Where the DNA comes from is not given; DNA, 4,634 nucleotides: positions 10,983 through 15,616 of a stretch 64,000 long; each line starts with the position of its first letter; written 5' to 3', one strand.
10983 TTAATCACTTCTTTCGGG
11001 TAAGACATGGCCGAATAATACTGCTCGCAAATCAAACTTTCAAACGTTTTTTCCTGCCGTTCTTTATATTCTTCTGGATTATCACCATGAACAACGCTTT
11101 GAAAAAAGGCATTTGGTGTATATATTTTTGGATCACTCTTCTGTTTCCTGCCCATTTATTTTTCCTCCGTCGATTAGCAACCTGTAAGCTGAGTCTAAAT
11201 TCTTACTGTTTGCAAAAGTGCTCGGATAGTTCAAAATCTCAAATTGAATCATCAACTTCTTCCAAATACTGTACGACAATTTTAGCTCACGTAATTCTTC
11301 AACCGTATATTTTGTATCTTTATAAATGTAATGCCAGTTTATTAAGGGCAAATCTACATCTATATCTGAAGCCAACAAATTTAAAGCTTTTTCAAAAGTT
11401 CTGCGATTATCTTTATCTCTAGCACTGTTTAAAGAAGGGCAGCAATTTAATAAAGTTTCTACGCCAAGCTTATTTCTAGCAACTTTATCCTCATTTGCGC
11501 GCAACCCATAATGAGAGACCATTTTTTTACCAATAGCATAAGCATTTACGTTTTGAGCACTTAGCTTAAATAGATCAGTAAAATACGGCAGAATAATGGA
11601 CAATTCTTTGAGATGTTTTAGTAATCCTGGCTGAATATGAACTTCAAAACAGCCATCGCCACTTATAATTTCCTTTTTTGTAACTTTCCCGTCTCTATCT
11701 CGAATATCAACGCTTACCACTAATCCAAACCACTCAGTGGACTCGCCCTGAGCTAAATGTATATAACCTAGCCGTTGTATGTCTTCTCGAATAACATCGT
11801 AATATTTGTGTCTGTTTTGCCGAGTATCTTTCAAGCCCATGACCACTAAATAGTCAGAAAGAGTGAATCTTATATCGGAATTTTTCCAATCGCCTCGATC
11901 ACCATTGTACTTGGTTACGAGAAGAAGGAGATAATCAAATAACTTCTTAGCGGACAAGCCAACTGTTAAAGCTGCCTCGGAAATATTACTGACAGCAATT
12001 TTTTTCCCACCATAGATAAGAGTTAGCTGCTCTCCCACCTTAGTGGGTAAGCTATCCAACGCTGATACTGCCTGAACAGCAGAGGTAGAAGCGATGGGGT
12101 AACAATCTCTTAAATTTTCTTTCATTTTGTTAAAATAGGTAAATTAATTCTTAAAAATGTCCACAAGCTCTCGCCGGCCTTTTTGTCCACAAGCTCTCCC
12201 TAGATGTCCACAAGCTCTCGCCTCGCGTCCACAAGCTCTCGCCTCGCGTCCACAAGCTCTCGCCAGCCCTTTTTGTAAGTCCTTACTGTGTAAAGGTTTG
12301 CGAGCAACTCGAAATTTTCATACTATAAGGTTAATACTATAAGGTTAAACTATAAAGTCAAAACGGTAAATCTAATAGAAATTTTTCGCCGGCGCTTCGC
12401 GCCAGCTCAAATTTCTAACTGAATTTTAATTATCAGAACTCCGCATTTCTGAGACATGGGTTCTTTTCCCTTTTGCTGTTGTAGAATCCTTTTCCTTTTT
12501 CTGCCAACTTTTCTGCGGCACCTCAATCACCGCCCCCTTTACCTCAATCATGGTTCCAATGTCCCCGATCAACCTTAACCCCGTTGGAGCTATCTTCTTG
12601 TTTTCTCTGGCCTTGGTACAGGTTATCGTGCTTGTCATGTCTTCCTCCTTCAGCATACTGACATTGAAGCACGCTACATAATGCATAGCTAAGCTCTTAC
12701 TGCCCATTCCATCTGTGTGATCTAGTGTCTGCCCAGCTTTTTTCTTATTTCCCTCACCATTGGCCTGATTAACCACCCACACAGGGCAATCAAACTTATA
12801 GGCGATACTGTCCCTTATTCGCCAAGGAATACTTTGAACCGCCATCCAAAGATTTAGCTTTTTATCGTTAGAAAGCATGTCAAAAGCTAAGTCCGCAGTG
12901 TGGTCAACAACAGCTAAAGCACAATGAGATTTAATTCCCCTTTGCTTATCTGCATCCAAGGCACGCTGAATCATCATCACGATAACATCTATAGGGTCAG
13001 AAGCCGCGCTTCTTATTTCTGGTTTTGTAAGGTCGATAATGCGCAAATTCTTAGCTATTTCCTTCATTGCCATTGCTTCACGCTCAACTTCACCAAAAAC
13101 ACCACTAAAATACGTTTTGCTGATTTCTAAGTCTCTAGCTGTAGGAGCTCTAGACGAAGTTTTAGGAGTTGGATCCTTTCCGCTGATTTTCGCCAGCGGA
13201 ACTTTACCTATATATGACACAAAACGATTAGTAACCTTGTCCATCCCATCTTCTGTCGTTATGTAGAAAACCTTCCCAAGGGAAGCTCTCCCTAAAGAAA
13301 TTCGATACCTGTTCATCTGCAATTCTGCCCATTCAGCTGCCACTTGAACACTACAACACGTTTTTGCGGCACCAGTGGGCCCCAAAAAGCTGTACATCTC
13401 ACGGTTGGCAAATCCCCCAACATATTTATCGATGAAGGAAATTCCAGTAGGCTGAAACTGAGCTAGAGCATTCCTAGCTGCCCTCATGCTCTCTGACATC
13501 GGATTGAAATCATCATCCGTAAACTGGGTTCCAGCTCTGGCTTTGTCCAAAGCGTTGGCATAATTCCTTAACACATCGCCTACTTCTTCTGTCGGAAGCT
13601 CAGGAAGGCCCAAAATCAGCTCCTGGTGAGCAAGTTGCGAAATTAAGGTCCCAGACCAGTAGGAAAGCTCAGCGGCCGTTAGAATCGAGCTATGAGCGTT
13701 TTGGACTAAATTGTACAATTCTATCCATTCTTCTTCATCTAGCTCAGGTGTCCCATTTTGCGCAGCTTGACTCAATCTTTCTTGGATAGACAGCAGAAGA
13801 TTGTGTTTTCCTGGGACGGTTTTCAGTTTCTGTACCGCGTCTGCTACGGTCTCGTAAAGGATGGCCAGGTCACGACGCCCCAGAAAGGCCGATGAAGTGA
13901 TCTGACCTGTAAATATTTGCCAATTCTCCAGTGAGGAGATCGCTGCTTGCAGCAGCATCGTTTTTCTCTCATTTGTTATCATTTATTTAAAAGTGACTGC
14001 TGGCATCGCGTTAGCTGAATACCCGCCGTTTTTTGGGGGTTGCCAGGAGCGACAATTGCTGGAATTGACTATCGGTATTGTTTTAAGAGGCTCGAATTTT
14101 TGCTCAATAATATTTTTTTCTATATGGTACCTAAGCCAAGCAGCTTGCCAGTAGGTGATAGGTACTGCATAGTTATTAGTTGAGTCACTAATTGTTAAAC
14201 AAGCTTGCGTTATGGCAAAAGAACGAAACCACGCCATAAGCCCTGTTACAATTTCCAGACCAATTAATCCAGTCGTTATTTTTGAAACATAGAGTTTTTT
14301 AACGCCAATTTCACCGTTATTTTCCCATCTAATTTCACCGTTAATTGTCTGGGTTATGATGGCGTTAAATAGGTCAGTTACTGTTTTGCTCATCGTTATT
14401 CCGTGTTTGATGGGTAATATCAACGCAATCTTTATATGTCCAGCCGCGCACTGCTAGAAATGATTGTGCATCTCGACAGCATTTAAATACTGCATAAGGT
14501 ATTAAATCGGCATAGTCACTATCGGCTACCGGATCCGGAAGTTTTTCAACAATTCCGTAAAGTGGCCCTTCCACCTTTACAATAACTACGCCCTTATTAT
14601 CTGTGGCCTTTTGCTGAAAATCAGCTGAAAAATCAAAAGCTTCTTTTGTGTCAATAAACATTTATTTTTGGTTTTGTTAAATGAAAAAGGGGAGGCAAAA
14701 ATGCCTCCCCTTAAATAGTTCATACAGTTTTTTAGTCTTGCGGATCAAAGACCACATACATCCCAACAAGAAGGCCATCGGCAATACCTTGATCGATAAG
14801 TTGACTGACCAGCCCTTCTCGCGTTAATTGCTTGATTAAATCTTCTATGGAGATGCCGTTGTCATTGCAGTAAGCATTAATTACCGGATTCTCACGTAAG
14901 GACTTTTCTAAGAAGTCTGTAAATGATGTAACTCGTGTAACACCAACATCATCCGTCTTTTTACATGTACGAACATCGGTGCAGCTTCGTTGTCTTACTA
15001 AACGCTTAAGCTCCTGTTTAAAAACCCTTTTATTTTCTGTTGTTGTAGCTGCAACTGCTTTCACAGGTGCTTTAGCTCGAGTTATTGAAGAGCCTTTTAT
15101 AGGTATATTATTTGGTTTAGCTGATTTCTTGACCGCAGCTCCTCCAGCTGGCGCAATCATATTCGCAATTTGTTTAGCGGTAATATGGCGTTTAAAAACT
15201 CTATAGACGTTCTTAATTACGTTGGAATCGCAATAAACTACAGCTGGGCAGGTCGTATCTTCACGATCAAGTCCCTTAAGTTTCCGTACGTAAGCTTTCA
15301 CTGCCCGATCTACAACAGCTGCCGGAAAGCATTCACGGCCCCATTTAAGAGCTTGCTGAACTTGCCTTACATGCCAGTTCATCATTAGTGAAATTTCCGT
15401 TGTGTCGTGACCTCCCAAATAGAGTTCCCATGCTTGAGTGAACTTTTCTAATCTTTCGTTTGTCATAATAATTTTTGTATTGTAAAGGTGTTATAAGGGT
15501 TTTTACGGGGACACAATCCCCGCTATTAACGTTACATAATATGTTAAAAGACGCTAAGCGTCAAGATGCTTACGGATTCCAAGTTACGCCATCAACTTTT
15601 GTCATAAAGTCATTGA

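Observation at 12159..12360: Iteron-type replication origin between the DnaB-like helicase and a candidate initiator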

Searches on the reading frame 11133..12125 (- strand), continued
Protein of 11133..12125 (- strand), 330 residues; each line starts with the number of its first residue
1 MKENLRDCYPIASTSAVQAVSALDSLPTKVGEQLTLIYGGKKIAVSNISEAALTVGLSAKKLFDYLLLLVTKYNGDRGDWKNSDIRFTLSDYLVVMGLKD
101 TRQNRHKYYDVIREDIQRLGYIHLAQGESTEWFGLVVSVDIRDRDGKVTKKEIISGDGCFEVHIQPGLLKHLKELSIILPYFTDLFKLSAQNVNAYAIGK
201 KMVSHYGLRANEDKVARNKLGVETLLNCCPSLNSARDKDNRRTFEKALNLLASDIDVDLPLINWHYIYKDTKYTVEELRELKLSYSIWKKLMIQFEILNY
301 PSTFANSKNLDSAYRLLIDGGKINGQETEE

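Call 62: find_related_loci(query=A3, collection=metagenome_contigs, flank=3000)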
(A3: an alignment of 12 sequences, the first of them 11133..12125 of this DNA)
Query A3 (330 aa) in metagenome_contigs; peptide patterns used: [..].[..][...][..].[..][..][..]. (x = any residue, [..] = any of these).
73 stretches matched a pattern; 2 encode a relative of the query (tblastn E <= 1e-3); 2 distinct loci.
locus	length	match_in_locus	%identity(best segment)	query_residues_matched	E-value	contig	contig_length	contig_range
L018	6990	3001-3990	46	1-317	1e-85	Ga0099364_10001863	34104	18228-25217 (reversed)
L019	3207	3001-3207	48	2-72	3e-14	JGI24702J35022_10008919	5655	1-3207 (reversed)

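Call 67: search_protein_families(library=phrogs, alignment_id=A2, max_evalue=0.01)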
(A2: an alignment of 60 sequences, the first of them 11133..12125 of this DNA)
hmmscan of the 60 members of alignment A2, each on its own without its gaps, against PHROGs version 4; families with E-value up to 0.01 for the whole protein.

A. member 1, window:11133-12125:- (330 aa): 0 families

B. families by the number of members that match (of 60 scanned): 3 families
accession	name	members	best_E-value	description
phrog_775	-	7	0.00014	replication helicase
phrog_35093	-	1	0.0062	-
phrog_4402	-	1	0.0066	replication initiation protein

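Call 68: search_protein_families(library=ncbifam, alignment_id=A2, max_evalue=0.01)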
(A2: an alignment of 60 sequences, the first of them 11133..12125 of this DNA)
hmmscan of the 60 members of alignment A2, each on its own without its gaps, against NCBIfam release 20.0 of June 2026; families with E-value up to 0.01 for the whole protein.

A. member 1, window:11133-12125:- (330 aa): 0 families

B. families by the number of members that match (of 60 scanned): 0 families
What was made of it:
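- Tried and rejected: PHROGs gave none for this Rep, and only weak hits for a few relatives (phrog_775 in 7 of 60, best 1.4e-4) (calls 67, 68).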

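Call 75: get_annotated_region(hit=H1, flank=4000)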
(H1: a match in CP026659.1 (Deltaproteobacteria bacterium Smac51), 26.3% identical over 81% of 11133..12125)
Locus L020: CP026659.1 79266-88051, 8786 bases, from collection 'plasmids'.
description: Deltaproteobacteria bacterium Smac51 plasmid p_unnamed2, complete sequence
organism: Deltaproteobacteria bacterium Smac51 (NCBI taxid 2946587)
taxonomy: Bacteria; ; Deltaproteobacteria; ; ; ; Deltaproteobacteria bacterium Smac51
host: -; source: cockroach,pure culture,hindgut; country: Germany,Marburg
typing (MOB-suite, as given by PLSDB): non-mobilizable
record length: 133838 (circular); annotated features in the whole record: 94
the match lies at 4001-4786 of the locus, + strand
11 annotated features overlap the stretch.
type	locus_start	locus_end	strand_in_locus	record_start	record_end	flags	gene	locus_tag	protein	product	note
CDS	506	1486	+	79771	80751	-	-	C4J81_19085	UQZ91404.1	hypothetical protein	-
CDS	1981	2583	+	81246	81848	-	-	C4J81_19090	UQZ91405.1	hypothetical protein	-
CDS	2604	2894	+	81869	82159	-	-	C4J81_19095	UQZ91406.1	hypothetical protein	-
CDS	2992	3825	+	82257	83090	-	-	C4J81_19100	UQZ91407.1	hypothetical protein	-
CDS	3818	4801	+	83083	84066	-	-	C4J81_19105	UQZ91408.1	hypothetical protein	-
CDS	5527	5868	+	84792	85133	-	-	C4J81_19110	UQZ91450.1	hypothetical protein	-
CDS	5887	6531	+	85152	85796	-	-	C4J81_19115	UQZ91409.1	hypothetical protein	-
CDS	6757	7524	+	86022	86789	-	-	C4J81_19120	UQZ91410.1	hypothetical protein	-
CDS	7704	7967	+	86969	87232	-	-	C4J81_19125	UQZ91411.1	hypothetical protein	-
CDS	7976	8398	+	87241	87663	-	-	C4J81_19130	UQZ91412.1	hypothetical protein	-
CDS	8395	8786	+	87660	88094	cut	-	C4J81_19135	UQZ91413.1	hypothetical protein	-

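Call 81: fold_search(model_id=the predicted structure, library=viral)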
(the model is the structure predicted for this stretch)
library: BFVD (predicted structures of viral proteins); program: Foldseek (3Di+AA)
matches with E <= 10: 141; with E <= 0.001: 1
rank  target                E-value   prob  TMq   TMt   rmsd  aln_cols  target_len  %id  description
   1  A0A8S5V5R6            1.2e-05  1.00  0.42  0.27   9.5       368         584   10  Uncharacterized protein [Myoviridae sp. ctrEx11]
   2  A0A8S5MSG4            3.9e-03  0.99  0.38  0.42   7.0       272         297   12  Replication initiator protein [Podoviridae sp. ctwV53]
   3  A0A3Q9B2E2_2          6.5e-02  0.10  0.14  0.06  18.3       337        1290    9  (no name in the UniProt tables at hand)
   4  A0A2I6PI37            2.8e-01  0.15  0.11  0.25  13.2       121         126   13  Uncharacterized protein [Pseudomonas phage PMBT3]
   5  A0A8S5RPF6            5.0e-01  0.20  0.29  0.35  11.0       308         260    7  Helix-turn-helix domain protein [virus sp. ctrcb4]
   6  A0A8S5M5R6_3          6.6e-01  0.05  0.14  0.06  18.7       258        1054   10  Uncharacterized protein [Podoviridae sp. ctaNW81]
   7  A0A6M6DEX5            6.6e-01  0.04  0.09  0.14  14.2       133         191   14  (no name in the UniProt tables at hand)
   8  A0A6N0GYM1            7.0e-01  0.01  0.10  0.07  26.4       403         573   13  (no name in the UniProt tables at hand)
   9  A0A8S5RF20            7.4e-01  0.05  0.16  0.20  15.3       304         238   11  Uncharacterized protein [virus sp. ctE0n6]
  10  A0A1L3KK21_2          7.4e-01  0.01  0.10  0.04  18.1       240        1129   10  (no name in the UniProt tables at hand)
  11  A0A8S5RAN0            7.8e-01  0.16  0.28  0.36   7.3       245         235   10  Helix-turn-helix domain protein [virus sp. ctQcs9]
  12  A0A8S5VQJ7            1.2e+00  0.09  0.25  0.28  11.1       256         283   11  (no name in the UniProt tables at hand)
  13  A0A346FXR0            1.2e+00  0.01  0.10  0.08  31.4       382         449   10  (no name in the UniProt tables at hand)
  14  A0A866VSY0            1.3e+00  0.07  0.16  0.07  14.0       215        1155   13  Replication origin-binding protein [Elephant endotheliotropic herpesvirus 3A]
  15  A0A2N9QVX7            1.3e+00  0.03  0.10  0.08  15.3       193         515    6  (no name in the UniProt tables at hand)
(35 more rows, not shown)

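Call 92: find_encoding_contigs(protein=P0018, flank=5000, max_places=2)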
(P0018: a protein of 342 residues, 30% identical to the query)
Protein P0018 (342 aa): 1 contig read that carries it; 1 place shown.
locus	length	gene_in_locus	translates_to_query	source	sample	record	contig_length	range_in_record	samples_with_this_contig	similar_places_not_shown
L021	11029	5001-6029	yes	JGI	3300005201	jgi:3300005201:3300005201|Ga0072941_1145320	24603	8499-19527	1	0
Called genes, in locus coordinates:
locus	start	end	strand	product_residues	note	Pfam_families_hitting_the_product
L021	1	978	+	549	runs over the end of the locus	-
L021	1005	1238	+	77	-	-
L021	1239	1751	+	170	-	-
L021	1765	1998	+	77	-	-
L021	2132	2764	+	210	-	-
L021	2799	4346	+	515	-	-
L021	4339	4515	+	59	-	-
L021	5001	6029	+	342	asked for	-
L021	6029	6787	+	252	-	-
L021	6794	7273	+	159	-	-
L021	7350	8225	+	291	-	-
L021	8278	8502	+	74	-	PF02599:CsrA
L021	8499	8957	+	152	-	-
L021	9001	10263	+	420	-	-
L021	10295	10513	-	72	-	-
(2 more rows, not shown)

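Call 93: find_encoding_contigs(protein=P0021, flank=5000, max_places=2)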
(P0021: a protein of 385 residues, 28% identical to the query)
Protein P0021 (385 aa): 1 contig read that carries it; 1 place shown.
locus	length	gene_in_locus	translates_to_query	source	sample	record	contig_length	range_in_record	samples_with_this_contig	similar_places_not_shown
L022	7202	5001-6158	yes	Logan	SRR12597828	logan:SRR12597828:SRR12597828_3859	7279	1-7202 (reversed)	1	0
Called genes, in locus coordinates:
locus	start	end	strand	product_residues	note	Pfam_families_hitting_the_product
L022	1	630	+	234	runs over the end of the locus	?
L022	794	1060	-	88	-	PF05016:ParE_toxin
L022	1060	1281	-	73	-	PF19807:DUF6290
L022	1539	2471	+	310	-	PF02899:Phage_int_SAM_1, PF13495:Phage_int_SAM_4, PF00589:Phage_integrase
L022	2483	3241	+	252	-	PF00142:Fer4_NifH, PF01656:CbiA, PF02374:ArsA_ATPase (weak), PF06564:CBP_BcsQ (weak), PF09140:MipZ, PF10609:ParA, PF13614:AAA_31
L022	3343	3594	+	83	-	-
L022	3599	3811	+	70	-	PF12728:HTH_17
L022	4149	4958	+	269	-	-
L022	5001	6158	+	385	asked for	-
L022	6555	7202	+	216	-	?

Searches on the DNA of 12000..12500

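Call 90: search_rna_families(source=window, start=12000, end=12500, threshold=evalue, max_evalue=1)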
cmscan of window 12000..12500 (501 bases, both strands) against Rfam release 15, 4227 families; matches with E-value up to 1: 0.
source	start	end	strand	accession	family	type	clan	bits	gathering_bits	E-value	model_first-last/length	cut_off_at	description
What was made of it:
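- Tried and rejected: Rfam: nothing (call 90).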

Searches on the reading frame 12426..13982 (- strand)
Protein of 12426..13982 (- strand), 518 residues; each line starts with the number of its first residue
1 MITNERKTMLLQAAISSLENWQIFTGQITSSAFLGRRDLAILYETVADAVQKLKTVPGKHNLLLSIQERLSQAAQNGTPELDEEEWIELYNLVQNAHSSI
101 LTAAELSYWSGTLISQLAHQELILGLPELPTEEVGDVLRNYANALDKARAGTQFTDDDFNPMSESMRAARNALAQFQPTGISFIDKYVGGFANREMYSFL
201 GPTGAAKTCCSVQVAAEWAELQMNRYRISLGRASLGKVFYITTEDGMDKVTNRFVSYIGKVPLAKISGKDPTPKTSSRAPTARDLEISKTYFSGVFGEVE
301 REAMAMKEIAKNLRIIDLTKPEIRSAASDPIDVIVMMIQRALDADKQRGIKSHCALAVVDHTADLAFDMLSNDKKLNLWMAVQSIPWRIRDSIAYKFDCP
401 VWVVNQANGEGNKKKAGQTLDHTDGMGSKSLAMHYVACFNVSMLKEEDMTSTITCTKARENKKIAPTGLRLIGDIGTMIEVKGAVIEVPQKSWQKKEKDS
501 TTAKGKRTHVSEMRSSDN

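Call 7: search_protein_families(library=pfam, proteins=[window:12426-13982:-], max_evalue=0.01)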
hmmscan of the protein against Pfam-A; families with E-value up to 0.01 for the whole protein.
window:12426-13982:- (518 aa): 0 families

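Call 8: search_protein_families(library=phrogs, proteins=[window:12426-13982:-], max_evalue=0.001)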
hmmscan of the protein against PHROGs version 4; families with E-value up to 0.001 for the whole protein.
window:12426-13982:- (518 aa): 2 families
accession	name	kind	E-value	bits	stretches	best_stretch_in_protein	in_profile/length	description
phrog_19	-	DNA, RNA and nucleotide metabolism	3.5e-14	53.6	1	156-431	316-527/621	DnaB-like replicative helicase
phrog_239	-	DNA, RNA and nucleotide metabolism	4.1e-07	30.3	1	174-272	338-425/801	DNA primase/helicase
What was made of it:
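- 12426..13982 (-): DnaB-like (RecA-fold) replicative helicase gene, immediately upstream of the origin in the direction of transcription. phrog_19 'DnaB-like replicative helicase' at 3.5e-14 (call 8).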

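Call 52: search_solved_structures(query=window:12426-13982:-, max_evalue=0.01)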
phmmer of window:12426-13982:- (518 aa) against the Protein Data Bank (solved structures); distinct sequences matched with E-value up to 0.01: 0.

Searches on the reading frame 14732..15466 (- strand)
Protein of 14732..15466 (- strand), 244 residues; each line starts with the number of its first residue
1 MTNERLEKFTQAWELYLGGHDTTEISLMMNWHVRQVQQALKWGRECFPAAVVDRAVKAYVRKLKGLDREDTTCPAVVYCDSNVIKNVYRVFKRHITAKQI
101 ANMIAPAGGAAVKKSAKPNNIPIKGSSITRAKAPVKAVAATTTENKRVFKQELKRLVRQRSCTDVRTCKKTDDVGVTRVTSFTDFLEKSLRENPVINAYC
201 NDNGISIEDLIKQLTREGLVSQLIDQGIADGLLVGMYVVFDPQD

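Call 7: search_protein_families(library=pfam, proteins=[window:14732-15466:-], max_evalue=0.01)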
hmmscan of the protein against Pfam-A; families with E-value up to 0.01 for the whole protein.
window:14732-15466:- (244 aa): 1 family
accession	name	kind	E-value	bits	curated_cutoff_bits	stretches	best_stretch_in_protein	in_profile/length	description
PF14536.11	DUF4441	-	0.0036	17.9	24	0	81-106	1-26/116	Domain of unknown function (DUF4441)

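Call 8: search_protein_families(library=phrogs, proteins=[window:14732-15466:-], max_evalue=0.001)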
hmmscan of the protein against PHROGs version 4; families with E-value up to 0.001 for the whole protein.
window:14732-15466:- (244 aa): 0 families
